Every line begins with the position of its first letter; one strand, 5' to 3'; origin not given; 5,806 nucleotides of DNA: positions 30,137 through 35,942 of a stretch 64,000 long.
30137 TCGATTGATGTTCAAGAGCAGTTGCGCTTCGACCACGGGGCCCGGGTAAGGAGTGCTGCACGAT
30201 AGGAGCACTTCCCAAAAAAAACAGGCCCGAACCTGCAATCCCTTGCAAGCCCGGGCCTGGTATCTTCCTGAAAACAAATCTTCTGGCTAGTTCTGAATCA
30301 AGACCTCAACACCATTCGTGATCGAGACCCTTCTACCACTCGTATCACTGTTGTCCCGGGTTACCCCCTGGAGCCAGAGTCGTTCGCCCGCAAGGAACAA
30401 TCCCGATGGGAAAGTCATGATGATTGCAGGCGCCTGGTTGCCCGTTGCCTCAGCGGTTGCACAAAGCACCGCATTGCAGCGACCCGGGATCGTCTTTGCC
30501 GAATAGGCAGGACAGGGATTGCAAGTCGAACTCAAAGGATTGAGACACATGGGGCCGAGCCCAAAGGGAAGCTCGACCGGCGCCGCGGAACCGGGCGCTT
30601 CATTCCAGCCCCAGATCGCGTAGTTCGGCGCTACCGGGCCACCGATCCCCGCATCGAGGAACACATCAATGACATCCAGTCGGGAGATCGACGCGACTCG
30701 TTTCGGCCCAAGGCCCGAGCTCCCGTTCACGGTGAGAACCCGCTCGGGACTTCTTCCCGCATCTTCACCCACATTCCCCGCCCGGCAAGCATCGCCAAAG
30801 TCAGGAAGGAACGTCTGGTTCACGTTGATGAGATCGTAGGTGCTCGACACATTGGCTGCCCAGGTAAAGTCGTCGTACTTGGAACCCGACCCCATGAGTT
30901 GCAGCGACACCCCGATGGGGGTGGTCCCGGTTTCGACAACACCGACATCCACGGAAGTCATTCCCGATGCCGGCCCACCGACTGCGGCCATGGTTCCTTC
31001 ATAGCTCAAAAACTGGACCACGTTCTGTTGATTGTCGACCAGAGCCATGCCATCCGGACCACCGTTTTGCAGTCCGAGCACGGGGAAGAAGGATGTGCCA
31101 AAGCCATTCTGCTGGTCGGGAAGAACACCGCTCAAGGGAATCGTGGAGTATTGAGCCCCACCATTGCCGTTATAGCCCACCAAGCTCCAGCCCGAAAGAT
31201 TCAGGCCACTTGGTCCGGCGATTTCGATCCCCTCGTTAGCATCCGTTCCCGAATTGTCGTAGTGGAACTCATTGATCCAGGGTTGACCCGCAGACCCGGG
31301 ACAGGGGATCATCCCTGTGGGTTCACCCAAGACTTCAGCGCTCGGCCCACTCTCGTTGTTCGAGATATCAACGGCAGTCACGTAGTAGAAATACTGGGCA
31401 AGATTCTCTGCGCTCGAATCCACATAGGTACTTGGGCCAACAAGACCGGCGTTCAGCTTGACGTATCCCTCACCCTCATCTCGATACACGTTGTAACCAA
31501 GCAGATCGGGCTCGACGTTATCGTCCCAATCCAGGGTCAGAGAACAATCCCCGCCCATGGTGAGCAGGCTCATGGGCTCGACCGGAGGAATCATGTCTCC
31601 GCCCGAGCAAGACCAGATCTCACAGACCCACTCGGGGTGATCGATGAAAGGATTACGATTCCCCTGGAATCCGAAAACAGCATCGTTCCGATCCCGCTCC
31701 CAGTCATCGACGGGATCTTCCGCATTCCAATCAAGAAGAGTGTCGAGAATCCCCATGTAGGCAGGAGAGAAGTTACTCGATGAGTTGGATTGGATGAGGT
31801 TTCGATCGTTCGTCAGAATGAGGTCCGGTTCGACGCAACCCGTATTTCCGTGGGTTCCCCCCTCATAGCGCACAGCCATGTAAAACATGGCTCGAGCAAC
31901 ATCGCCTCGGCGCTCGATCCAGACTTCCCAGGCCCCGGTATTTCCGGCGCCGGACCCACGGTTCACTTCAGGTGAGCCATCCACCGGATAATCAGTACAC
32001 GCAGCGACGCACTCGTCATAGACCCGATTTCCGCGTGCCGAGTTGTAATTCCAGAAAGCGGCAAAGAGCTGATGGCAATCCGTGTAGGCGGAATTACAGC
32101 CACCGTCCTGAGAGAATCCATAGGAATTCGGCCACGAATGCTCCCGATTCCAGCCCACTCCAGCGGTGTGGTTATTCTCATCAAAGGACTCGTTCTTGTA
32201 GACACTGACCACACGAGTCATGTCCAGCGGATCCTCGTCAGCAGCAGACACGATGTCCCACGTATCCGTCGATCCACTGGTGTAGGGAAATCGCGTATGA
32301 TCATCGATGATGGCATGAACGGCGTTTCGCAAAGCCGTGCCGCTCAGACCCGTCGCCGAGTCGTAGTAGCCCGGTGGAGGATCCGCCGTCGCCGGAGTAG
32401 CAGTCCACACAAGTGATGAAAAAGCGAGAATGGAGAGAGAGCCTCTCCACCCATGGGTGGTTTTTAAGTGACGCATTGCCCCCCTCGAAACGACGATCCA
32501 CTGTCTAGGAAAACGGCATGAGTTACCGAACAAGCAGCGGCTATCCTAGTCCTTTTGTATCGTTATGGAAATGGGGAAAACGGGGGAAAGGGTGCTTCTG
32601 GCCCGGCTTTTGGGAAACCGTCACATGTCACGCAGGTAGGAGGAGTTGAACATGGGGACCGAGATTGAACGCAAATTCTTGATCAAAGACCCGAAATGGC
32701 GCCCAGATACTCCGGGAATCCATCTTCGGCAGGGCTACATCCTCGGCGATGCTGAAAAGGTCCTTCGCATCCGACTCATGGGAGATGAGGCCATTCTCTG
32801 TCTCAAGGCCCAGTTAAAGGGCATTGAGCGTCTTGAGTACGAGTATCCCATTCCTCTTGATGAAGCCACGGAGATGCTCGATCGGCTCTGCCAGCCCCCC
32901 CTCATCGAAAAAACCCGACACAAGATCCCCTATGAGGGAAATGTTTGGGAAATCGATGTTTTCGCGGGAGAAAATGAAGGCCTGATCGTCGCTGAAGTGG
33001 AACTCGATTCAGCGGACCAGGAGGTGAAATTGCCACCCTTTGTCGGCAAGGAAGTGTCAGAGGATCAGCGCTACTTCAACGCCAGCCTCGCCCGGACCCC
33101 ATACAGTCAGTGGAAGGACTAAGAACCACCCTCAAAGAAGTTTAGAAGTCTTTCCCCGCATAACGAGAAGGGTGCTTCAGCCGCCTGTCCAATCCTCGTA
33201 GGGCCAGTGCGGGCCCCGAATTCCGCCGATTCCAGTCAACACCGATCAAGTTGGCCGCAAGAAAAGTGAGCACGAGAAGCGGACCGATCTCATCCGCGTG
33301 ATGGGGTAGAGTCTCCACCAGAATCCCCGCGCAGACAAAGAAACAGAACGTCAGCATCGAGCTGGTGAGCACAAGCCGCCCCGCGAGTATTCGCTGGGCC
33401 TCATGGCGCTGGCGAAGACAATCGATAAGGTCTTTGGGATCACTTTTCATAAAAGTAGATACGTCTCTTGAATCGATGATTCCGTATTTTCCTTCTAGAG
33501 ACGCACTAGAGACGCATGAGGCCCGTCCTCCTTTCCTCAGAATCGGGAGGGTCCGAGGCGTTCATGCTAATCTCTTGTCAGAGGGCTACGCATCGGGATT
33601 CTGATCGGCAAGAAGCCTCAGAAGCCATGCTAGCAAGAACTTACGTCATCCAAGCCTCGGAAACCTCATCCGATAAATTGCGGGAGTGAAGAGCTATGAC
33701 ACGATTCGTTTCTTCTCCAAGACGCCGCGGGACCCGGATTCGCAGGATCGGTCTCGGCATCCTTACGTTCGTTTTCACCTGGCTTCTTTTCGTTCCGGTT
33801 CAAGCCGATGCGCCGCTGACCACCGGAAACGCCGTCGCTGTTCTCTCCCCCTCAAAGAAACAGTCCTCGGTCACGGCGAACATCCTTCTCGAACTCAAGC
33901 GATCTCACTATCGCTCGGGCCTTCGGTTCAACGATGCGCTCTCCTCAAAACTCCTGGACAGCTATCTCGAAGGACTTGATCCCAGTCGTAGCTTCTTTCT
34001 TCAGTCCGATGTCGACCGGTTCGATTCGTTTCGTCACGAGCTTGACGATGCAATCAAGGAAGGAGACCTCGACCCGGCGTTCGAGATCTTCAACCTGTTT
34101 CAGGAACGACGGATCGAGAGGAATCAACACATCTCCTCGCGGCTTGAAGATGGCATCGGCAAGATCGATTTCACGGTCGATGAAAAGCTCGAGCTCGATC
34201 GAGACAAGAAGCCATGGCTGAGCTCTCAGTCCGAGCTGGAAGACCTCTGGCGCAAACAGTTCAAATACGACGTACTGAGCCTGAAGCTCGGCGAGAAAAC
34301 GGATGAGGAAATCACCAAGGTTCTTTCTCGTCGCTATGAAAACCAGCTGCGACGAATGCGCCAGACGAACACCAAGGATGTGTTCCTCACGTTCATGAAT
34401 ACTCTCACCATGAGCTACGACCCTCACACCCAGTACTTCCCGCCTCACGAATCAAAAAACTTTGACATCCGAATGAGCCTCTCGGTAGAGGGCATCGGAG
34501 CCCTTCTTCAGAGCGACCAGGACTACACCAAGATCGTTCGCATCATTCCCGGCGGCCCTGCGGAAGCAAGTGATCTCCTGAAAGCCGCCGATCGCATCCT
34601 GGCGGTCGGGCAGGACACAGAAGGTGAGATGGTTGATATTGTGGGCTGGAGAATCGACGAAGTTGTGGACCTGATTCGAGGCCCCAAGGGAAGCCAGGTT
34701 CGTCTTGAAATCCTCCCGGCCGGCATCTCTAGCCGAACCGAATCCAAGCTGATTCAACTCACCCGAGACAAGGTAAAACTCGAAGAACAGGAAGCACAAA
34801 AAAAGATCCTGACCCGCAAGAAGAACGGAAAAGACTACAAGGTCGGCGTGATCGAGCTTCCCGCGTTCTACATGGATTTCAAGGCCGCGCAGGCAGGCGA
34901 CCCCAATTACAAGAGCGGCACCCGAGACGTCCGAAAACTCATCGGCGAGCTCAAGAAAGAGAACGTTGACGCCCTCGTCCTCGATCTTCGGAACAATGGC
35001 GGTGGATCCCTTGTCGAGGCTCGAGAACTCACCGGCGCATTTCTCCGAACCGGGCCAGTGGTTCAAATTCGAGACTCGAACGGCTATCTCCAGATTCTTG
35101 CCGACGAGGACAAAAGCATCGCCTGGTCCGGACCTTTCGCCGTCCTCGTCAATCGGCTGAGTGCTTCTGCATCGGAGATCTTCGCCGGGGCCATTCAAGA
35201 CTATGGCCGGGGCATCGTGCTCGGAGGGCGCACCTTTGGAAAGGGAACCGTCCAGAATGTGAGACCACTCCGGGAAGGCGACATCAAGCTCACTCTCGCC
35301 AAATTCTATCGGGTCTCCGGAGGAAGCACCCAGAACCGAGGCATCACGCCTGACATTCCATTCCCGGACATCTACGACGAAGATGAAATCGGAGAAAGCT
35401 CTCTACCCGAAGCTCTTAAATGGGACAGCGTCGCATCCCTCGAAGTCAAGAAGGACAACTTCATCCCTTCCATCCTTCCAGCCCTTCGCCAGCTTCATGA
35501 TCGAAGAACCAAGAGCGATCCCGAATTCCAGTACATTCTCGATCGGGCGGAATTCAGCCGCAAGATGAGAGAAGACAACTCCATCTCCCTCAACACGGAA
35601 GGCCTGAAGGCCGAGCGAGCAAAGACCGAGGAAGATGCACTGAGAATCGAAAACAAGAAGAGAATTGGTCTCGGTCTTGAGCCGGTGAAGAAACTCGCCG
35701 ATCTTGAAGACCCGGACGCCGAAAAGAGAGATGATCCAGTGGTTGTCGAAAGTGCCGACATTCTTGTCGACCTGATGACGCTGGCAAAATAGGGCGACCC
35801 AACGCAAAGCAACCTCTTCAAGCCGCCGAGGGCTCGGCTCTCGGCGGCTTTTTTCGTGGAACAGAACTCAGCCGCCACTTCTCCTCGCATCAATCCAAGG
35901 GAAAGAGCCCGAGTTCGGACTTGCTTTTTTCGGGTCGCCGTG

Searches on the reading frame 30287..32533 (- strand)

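Call 14: search_protein_families(library=pfam, proteins=[window:30287-32533:-], max_evalue=0.001)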
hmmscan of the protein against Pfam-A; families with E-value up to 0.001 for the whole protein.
window:30287-32533:- (748 aa): 1 family
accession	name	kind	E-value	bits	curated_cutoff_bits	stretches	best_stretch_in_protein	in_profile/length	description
PF04231.19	Endonuclease_1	-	6.7e-34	118.1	25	1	84-301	36-235/235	Endonuclease I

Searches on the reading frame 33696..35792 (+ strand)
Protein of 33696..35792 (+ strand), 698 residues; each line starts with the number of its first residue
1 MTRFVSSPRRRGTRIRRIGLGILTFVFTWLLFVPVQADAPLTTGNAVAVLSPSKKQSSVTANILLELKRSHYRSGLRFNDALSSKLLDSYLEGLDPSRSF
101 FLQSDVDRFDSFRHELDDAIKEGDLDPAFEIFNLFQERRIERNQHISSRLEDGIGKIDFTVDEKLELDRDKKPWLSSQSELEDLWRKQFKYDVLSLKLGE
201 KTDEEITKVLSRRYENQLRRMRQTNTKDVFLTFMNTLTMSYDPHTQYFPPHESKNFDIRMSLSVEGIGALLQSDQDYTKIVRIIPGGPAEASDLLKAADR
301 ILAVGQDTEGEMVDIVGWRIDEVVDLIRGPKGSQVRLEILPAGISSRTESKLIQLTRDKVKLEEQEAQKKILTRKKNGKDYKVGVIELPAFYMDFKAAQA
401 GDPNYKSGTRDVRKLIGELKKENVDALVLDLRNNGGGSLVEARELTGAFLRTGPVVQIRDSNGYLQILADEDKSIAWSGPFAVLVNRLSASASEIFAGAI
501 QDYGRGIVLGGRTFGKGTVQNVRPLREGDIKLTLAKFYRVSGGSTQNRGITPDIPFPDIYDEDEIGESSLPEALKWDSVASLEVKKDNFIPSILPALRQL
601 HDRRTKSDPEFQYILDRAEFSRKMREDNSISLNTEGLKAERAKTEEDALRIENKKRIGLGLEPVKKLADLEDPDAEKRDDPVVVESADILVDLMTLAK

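Call 14: search_protein_families(library=pfam, proteins=[window:33696-35792:+], max_evalue=0.001)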
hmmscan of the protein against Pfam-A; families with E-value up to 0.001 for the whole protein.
window:33696-35792:+ (698 aa): 5 families
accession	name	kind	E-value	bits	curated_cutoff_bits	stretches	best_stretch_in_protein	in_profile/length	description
PF17804.6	TSP_NTD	-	1.7e-63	214.7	26.4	1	66-250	4-187/188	Tail specific protease N-terminal domain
PF03572.23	Peptidase_S41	-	4e-47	160.3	24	1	382-555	1-164/165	Peptidase family S41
PF11818.13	DUF3340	-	4.4e-32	111.8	28.6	1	560-694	1-154/155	C-terminal domain of tail specific protease (DUF3340)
PF00595.29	PDZ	-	6.3e-10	39.7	23.2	1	261-340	7-81/81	PDZ domain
PF17820.7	PDZ_6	-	5.1e-06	26.6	27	1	280-339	2-52/54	PDZ domain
